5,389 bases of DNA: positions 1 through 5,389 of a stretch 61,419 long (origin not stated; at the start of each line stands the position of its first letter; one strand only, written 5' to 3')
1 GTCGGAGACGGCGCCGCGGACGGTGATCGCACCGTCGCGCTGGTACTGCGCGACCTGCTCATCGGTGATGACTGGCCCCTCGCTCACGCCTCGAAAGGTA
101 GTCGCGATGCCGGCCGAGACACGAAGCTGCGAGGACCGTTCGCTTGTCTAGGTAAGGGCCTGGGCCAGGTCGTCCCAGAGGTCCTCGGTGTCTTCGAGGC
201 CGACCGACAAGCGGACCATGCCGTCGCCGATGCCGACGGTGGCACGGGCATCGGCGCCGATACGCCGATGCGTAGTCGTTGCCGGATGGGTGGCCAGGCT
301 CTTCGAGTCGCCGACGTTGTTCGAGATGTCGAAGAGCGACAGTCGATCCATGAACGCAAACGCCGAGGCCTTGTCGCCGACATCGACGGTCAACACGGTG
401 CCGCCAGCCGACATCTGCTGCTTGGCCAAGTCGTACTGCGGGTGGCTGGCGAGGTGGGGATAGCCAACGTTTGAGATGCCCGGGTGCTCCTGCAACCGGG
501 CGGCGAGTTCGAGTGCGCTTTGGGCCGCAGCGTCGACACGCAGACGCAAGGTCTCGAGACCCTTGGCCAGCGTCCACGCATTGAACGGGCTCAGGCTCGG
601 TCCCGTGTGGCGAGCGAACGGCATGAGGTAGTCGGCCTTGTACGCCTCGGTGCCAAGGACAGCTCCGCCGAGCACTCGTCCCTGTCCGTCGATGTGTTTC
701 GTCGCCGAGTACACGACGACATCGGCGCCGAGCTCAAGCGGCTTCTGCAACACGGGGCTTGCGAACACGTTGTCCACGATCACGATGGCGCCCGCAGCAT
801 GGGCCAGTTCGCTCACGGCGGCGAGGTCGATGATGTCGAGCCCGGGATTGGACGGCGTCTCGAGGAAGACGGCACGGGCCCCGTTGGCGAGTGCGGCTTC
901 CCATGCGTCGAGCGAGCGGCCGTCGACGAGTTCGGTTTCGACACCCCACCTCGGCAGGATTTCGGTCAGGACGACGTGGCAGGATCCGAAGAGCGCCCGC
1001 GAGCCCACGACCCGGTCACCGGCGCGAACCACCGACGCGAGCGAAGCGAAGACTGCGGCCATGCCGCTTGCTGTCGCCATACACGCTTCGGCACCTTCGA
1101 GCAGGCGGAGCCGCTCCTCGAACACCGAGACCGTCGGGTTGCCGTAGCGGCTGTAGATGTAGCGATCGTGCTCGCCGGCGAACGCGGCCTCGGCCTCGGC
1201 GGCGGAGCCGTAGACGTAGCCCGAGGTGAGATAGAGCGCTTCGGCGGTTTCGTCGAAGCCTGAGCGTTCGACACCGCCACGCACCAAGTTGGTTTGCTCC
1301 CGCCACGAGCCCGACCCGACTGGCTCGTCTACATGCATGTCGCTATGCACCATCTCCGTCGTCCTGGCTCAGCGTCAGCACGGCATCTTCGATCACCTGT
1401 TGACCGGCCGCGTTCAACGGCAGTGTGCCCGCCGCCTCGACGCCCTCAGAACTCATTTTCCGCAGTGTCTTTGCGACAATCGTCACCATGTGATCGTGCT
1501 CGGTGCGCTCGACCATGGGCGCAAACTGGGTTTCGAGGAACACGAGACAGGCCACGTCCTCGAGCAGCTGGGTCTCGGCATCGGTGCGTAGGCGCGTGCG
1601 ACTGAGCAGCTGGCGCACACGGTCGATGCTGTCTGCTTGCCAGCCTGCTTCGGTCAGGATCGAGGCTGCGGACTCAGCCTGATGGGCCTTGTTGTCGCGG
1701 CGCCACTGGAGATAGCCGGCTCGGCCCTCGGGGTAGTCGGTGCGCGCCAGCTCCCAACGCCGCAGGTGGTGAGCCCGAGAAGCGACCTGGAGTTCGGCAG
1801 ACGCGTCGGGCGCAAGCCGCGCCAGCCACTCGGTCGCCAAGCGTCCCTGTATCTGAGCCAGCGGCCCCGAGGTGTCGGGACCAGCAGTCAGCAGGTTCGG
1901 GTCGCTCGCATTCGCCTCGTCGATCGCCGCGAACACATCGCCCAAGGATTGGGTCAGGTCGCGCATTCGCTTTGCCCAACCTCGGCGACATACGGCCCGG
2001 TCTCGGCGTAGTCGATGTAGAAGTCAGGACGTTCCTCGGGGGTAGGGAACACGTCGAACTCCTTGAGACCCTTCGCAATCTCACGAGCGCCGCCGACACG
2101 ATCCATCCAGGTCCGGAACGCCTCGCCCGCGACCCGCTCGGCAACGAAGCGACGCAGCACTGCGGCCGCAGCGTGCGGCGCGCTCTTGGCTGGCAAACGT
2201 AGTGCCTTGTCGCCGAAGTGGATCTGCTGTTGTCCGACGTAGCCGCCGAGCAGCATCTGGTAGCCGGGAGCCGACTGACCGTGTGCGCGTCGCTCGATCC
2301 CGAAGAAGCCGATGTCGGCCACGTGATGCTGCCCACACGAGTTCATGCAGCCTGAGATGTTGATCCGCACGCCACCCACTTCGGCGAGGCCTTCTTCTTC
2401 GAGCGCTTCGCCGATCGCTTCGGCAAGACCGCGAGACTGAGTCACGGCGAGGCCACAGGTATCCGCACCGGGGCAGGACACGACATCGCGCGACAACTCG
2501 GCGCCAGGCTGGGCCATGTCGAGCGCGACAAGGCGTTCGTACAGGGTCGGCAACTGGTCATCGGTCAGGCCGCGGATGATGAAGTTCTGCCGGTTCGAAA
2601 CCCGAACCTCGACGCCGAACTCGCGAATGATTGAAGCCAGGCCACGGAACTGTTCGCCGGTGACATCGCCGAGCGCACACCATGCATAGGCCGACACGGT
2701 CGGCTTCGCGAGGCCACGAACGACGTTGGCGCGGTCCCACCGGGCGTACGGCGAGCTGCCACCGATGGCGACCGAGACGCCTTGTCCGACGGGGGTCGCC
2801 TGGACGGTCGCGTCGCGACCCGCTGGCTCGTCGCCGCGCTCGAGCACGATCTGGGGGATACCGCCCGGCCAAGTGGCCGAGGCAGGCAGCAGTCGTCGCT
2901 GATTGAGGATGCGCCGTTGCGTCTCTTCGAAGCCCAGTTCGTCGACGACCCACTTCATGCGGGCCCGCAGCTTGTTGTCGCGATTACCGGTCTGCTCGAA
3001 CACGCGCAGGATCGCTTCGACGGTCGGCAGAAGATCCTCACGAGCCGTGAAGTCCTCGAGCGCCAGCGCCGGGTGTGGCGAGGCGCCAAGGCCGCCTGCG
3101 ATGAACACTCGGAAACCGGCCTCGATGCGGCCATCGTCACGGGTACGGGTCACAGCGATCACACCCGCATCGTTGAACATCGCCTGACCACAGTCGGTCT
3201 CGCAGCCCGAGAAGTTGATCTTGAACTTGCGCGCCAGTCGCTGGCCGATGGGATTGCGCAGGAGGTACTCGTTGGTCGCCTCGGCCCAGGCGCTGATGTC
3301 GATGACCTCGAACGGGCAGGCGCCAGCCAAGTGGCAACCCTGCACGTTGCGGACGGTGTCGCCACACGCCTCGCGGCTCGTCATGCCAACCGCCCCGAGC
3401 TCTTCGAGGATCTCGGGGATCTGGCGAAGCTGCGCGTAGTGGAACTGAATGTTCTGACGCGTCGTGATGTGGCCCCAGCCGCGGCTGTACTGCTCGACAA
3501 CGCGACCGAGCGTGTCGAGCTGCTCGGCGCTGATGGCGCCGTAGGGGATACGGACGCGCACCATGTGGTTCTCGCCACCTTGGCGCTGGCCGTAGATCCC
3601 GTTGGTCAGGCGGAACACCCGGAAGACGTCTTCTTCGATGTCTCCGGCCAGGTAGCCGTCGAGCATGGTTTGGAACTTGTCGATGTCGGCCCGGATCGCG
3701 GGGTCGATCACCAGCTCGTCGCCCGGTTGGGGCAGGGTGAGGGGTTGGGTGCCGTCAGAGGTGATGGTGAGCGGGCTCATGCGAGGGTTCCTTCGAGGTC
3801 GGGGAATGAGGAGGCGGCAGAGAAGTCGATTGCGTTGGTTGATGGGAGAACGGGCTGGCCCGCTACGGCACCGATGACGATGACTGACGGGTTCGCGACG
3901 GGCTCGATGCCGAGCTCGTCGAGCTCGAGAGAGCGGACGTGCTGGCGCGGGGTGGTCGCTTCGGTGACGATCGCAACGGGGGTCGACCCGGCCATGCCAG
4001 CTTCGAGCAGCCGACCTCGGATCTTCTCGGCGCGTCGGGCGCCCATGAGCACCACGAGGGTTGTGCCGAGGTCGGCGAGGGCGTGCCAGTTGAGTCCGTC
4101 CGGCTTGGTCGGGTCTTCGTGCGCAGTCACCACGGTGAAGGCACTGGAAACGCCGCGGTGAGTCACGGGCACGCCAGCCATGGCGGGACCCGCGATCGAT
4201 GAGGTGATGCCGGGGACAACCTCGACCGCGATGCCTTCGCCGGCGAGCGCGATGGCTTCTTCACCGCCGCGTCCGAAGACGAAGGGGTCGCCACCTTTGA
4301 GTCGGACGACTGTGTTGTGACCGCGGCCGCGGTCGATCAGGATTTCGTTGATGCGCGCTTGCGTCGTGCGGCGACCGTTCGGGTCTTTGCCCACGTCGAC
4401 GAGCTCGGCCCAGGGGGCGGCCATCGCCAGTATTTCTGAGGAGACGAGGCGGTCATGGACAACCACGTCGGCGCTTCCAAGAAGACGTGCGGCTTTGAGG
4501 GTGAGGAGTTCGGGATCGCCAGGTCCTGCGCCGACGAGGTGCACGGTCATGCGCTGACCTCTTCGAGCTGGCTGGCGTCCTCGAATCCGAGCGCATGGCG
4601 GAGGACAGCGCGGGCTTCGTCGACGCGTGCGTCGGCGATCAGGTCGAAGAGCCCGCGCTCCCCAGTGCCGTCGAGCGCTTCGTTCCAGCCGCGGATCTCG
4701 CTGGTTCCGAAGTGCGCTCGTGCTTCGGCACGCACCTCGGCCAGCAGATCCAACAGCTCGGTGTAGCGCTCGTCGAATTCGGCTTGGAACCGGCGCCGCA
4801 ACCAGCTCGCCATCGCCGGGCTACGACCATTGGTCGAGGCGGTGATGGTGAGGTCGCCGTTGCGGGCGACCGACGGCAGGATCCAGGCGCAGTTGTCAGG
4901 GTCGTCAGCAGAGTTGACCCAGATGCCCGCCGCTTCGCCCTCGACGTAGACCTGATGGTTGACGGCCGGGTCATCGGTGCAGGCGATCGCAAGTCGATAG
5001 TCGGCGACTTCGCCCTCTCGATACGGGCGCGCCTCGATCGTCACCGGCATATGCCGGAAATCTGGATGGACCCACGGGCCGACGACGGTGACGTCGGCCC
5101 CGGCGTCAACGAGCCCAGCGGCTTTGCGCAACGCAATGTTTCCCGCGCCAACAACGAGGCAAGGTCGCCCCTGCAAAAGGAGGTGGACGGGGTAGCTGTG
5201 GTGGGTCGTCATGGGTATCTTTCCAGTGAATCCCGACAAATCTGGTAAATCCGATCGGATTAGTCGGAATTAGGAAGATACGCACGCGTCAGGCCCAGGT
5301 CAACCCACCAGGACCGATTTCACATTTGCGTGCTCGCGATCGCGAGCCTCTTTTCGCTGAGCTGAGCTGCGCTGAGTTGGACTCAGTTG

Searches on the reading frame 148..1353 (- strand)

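Call 76: search_protein_families(library=pfam, proteins=[window:148-1353:-], max_evalue=0.0001)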
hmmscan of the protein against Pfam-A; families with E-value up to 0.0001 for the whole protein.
window:148-1353:- (401 aa): 2 families
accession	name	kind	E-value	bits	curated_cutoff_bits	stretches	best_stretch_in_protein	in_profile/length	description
PF01053.26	Cys_Met_Meta_PP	-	4e-127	424.3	27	1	20-400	1-380/381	Cys/Met metabolism PLP-dependent enzyme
PF00155.27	Aminotran_1_2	-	5.2e-05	23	19.7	1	63-249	31-247/361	Aminotransferase class I and II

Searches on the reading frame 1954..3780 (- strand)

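Call 76: search_protein_families(library=pfam, proteins=[window:1954-3780:-], max_evalue=0.0001)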
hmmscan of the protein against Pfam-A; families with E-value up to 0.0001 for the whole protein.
window:1954-3780:- (608 aa): 2 families
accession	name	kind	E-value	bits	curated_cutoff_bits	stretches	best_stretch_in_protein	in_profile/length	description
PF01077.27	NIR_SIR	-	8.5e-51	172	27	2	139-291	1-150/158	Nitrite and sulphite reductase 4Fe-4S domain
PF03460.22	NIR_SIR_ferr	-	1.4e-34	118.1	24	2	63-130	1-68/69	Nitrite/Sulfite reductase ferredoxin-like half domain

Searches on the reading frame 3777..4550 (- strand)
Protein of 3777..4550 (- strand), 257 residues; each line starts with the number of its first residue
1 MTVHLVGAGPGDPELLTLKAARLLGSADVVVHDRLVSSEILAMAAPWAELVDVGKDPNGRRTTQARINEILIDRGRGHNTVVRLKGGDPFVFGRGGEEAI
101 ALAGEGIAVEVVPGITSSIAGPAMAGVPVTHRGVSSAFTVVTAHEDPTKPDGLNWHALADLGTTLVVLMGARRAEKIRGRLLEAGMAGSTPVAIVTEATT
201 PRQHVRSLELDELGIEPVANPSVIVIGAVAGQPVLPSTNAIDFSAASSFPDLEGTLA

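Call 76: search_protein_families(library=pfam, proteins=[window:3777-4550:-], max_evalue=0.0001)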
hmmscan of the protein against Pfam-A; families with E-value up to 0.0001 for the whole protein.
window:3777-4550:- (257 aa): 1 family
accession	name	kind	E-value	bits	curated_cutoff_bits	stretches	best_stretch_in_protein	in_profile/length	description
PF00590.25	TP_methylase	-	1.7e-50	172.4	27.8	1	2-213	1-211/212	Tetrapyrrole (Corrin/Porphyrin) Methylases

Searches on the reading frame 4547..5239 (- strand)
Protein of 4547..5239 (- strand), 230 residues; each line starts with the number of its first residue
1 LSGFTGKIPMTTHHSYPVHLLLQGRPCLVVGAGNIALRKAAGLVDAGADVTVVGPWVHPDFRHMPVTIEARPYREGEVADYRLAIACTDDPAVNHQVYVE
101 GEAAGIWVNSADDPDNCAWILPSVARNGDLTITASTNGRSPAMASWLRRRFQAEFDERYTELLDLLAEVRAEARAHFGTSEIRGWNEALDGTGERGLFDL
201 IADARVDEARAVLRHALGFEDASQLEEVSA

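Call 76: search_protein_families(library=pfam, proteins=[window:4547-5239:-], max_evalue=0.0001)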
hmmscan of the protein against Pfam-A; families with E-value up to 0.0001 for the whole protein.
window:4547-5239:- (230 aa): 2 families
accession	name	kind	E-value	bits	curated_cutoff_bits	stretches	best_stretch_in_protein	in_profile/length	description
PF13241.12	NAD_binding_7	-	8.2e-26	91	22.1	1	20-123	3-104/104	Putative NAD(P)-binding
PF14824.11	Sirohm_synth_M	-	3.9e-06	26.7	25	1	127-152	1-26/28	Sirohaem biosynthesis protein central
